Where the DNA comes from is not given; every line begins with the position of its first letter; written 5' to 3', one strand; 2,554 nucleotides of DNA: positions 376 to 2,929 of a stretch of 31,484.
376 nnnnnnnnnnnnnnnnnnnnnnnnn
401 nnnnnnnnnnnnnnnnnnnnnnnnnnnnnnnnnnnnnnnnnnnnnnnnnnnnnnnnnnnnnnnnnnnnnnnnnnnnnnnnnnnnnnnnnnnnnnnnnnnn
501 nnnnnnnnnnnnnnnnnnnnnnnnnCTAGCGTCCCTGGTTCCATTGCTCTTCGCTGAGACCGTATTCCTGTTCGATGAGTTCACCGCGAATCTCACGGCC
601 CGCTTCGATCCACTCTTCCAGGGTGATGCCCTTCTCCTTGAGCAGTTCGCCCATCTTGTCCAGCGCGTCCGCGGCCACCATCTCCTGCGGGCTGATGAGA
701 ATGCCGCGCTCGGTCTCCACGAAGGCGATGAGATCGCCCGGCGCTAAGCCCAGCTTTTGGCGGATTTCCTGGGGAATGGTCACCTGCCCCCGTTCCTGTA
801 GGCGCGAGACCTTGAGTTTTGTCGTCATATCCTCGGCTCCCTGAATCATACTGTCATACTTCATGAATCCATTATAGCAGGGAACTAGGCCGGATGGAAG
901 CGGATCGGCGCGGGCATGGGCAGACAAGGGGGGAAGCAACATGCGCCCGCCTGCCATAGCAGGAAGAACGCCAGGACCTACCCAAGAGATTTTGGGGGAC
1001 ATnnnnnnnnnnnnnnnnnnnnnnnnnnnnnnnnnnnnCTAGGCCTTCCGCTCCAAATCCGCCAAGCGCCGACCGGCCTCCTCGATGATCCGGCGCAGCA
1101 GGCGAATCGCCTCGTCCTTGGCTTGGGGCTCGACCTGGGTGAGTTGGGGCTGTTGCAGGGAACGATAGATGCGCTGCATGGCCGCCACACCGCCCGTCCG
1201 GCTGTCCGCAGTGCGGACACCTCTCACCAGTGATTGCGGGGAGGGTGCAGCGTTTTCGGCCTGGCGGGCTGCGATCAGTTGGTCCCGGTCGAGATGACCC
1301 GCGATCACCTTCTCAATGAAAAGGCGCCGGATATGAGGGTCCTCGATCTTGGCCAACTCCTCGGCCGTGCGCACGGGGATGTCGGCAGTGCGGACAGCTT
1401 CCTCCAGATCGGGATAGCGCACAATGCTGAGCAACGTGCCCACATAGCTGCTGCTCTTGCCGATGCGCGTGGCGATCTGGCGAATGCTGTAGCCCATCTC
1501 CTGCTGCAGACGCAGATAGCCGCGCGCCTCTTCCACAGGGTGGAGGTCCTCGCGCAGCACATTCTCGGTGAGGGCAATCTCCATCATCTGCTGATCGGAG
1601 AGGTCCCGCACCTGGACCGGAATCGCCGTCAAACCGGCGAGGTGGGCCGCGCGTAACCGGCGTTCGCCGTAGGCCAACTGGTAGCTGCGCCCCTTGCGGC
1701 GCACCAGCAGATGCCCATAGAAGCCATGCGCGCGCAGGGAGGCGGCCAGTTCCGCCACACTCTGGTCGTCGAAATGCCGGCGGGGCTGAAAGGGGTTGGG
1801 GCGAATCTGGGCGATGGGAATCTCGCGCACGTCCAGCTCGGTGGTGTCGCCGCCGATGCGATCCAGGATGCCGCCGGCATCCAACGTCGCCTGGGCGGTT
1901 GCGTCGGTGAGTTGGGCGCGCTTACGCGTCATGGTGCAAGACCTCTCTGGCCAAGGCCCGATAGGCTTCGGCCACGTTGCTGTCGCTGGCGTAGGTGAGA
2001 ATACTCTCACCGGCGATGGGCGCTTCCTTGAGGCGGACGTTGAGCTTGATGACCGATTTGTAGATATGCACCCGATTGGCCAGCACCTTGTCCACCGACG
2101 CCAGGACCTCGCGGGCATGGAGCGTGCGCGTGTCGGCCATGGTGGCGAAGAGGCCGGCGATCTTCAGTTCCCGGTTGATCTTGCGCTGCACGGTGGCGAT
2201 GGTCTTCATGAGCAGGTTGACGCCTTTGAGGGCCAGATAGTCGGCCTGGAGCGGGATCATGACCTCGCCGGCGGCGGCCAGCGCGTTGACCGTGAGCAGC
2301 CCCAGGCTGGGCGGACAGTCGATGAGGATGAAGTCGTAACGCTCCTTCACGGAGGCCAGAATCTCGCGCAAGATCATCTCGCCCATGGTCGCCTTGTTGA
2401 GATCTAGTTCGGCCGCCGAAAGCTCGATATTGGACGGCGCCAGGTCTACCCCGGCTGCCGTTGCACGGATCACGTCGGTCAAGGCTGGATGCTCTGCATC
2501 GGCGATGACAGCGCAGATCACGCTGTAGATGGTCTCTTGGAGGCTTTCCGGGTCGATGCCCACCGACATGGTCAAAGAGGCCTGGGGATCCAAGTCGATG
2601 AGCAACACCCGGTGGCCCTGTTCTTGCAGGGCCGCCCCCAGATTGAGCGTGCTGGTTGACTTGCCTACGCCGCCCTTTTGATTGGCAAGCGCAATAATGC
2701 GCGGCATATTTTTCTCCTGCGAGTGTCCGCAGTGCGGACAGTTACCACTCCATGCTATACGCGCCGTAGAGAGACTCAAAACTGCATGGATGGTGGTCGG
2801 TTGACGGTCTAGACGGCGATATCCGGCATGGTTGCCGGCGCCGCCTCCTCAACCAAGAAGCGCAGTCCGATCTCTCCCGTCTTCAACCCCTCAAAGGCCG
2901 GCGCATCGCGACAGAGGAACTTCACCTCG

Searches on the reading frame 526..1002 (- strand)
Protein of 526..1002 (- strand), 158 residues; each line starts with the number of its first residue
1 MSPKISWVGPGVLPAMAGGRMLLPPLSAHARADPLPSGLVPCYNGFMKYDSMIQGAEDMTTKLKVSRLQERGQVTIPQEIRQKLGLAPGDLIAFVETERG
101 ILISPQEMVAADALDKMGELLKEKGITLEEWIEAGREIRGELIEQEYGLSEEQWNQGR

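Call 6: search_protein_families(library=pfam, proteins=[window:526-1002:-], max_evalue=0.01)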
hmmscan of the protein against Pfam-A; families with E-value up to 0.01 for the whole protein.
window:526-1002:- (158 aa): 2 families
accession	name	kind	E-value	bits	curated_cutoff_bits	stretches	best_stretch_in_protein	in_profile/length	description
PF04014.23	MazE_antitoxin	-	3.2e-09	37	24.7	1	70-107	6-44/48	Antidote-toxin recognition MazE, bacterial antitoxin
PF15937.10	PrlF_antitoxin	-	0.00042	20.9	32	1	66-103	2-39/99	prlF antitoxin for toxin YhaV_toxin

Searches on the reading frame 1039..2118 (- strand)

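Call 6: search_protein_families(library=pfam, proteins=[window:1039-2118:-], max_evalue=0.01)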
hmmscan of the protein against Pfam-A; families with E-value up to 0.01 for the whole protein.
window:1039-2118:- (359 aa): 3 families
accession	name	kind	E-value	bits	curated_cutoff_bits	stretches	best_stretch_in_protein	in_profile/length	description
PF02195.25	ParB_N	-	1.1e-26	93.1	26.3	1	97-187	3-94/95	ParB N-terminal domain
PF17762.8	HTH_ParB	-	2.7e-13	50.4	22.6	1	190-277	1-89/102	ParB HTH domain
PF08535.16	KorB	-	0.0074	16.7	22.3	0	212-262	6-58/89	KorB domain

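Call 7: search_protein_families(library=ncbifam, proteins=[window:1039-2118:-], max_evalue=0.01)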
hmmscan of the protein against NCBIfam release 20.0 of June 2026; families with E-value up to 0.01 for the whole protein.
window:1039-2118:- (359 aa): 6 families
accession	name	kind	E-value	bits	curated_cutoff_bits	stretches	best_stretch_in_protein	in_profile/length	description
TIGR04285.1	nucleoid_noc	exception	2.3e-43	148.4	315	1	97-280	2-186/255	nucleoid occlusion protein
TIGR00180.1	parB_part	domain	2.4e-38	131.8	58.45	1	97-236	5-147/186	ParB/RepB/Spo0J family partition protein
TIGR03734.1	PRTRC_parB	hypoth_equivalog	3e-19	69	278.6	1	111-234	7-135/555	PRTRC system ParB family protein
TIGR03454.1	partition_RepB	equivalog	2.7e-16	59.9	201.5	1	96-234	63-202/325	plasmid partitioning protein RepB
NF010406.0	PRK13832.1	subfamily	7.7e-13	47.8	640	1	105-229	12-139/578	plasmid partitioning protein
NF010440.0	PRK13866.1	equivalog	2.6e-07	30.1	522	1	118-207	87-178/336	plasmid partitioning protein RepB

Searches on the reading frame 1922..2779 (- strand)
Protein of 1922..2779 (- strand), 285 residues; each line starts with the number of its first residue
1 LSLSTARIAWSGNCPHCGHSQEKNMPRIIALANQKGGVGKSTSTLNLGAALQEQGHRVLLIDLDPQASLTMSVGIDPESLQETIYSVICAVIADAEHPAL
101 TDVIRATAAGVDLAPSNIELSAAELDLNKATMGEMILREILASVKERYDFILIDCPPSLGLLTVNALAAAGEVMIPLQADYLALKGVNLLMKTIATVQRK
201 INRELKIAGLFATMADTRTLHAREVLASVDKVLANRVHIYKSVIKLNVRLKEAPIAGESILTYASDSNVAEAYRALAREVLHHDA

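Call 6: search_protein_families(library=pfam, proteins=[window:1922-2779:-], max_evalue=0.01)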
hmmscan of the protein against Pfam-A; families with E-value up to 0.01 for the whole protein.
window:1922-2779:- (285 aa): 9 families
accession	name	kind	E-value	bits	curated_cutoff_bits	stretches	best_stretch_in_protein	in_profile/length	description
PF13614.12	AAA_31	-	3.5e-59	200.1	27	1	27-207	2-177/177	AAA domain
PF01656.29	CbiA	-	8e-25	87.7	25.4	1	29-259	1-124/125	CobQ/CobB/MinD/ParA nucleotide binding domain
PF09140.17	MipZ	-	1.1e-14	54.8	20.7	2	28-66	2-41/262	ATPase MipZ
PF00142.24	Fer4_NifH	-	9.3e-14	52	25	1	34-283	7-247/271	4Fe-4S iron sulfur cluster binding proteins, NifH/frxC family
PF10609.15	ParA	-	7.5e-13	48.9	27.1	1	26-280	3-245/246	NUBPL iron-transfer P-loop NTPase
PF06564.18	CBP_BcsQ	-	1.6e-12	47.9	21.3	1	28-174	3-142/234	Cellulose biosynthesis protein BcsQ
PF02374.21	ArsA_ATPase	-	1.5e-07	31.4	24.3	1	34-158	8-135/305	Anion-transporting ATPase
PF07015.17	VirC1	-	4.6e-05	23.3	24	1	28-125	3-98/231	VirC1 protein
PF03308.22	MeaB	-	0.00082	18.9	23.1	1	37-69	43-75/273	Methylmalonyl Co-A mutase-associated GTPase MeaB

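Call 7: search_protein_families(library=ncbifam, proteins=[window:1922-2779:-], max_evalue=0.01)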
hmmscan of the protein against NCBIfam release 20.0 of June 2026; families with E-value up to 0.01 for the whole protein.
window:1922-2779:- (285 aa): 33 families (the best 25 are shown)
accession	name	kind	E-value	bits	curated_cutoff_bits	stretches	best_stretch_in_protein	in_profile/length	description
TIGR03453.1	partition_RepA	equivalog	7.7e-36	123.7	348.45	1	20-201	98-288/387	plasmid partitioning protein RepA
NF041546.1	ParA_partition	equivalog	2.3e-30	105.7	180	2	28-79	1-52/203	ParA family partition ATPase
NF010443.0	PRK13869.1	subfamily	7.3e-27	94.2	446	1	19-187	114-291/405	plasmid-partitioning protein RepA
TIGR01969.1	minD_arch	subfamily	7.7e-22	77.7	201.75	1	27-281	1-231/251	cell division ATPase MinD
NF041283.1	PrgP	equivalog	1.6e-18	67.1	400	1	26-252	2-230/297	ParA superfamily DNA segregation protein PrgP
TIGR03371.1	cellulose_yhjQ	equivalog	4.7e-17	62.3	157.85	1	28-280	3-241/246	cellulose biosynthesis protein BcsQ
TIGR01968.1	minD_bact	equivalog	6.3e-15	55.2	212.9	1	27-281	2-237/261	septum site-determining protein MinD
NF010259.0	PRK13705.1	equivalog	8.5e-15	54.6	725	1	21-182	101-269/388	plasmid-partitioning protein SopA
TIGR01287.1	nifH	equivalog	3.9e-14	52.6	394.35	2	34-106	7-75/275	nitrogenase iron protein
NF033200.1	F430_CfbC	exception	1.1e-12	47.8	402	1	34-283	7-241/260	Ni-sirohydrochlorin a,c-diamide reductive cyclase ATP-dependent reductase subunit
TIGR01281.1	DPOR_bchL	equivalog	1.8e-12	47.2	345.15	1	34-282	7-245/268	ferredoxin:protochlorophyllide reductase (ATP-dependent) iron-sulfur ATP-binding protein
NF009701.0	PRK13230.1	subfamily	2.2e-12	46.6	350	2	34-73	8-47/291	nitrogenase reductase-like protein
NF047398.1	AAA_KGGVGR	domain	1.2e-10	42.1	90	1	26-155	2-149/190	KGGVGR-motif variant AAA ATPase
NF009702.0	PRK13231.1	equivalog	2.4e-09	36.8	427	1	34-283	9-241/264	nitrogenase reductase-like protein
NF008669.0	PRK11670.1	equivalog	2.3e-08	33.4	348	1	25-64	106-145/369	iron-sulfur cluster carrier protein ApbC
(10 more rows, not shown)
